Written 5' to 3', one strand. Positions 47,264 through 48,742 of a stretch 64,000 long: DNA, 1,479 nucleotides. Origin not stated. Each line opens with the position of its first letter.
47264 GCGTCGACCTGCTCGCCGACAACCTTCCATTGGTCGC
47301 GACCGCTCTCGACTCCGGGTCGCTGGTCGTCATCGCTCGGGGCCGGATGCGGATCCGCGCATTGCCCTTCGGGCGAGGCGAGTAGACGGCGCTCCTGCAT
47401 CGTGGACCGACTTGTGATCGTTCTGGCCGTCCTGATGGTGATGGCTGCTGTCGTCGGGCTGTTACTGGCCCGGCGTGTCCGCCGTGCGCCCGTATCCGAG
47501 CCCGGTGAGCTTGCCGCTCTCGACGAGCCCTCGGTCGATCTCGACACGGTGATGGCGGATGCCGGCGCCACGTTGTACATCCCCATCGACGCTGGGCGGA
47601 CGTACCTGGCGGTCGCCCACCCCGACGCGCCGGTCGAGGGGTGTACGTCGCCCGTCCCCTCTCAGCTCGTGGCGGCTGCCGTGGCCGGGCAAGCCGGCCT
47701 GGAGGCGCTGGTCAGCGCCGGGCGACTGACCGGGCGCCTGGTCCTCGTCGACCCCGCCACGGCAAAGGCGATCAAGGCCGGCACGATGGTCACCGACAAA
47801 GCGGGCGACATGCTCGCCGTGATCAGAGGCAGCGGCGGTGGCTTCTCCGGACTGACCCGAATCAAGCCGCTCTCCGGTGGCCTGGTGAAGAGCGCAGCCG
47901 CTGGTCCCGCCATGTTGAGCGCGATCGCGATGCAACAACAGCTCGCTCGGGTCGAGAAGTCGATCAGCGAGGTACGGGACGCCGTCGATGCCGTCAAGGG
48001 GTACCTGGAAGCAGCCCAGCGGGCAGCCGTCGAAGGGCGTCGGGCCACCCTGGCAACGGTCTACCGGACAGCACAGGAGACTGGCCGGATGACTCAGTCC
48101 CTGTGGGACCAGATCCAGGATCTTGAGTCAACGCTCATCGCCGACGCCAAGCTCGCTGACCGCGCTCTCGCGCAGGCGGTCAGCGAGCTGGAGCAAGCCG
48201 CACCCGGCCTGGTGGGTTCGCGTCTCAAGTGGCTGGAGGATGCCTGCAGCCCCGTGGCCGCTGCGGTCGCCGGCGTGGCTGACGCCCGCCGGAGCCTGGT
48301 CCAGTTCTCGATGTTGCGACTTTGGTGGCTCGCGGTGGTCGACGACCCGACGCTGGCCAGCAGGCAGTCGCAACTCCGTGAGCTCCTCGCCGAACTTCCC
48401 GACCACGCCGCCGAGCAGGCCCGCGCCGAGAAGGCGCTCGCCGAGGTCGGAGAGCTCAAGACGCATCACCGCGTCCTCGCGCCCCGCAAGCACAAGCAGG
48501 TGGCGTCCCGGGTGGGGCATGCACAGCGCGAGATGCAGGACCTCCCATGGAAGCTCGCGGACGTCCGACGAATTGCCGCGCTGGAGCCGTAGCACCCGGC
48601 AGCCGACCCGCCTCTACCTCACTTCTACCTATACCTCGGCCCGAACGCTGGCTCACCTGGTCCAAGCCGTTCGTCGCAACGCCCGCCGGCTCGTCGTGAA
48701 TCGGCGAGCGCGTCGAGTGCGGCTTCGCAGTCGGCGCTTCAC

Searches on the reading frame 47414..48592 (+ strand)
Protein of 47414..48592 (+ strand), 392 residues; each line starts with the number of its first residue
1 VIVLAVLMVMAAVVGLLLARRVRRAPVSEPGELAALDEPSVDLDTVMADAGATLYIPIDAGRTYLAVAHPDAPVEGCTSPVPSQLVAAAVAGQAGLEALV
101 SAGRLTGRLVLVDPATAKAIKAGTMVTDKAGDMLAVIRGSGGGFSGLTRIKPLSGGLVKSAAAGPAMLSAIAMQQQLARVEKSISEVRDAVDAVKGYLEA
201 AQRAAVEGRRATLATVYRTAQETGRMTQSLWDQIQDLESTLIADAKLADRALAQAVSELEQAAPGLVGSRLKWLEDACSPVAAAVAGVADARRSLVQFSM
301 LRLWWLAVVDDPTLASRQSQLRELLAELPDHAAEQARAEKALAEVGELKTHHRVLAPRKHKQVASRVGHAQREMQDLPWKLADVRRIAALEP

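Call 68: search_protein_families(library=pfam, proteins=[window:47414-48592:+], max_evalue=0.01)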
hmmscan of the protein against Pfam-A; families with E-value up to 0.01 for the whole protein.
window:47414-48592:+ (392 aa): 1 family
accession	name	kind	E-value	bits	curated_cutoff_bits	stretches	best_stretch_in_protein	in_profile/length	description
PF13949.11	ALIX_LYPXL_bnd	-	0.0041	16.9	30.8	1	169-344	11-165/295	ALIX V-shaped domain binding to HIV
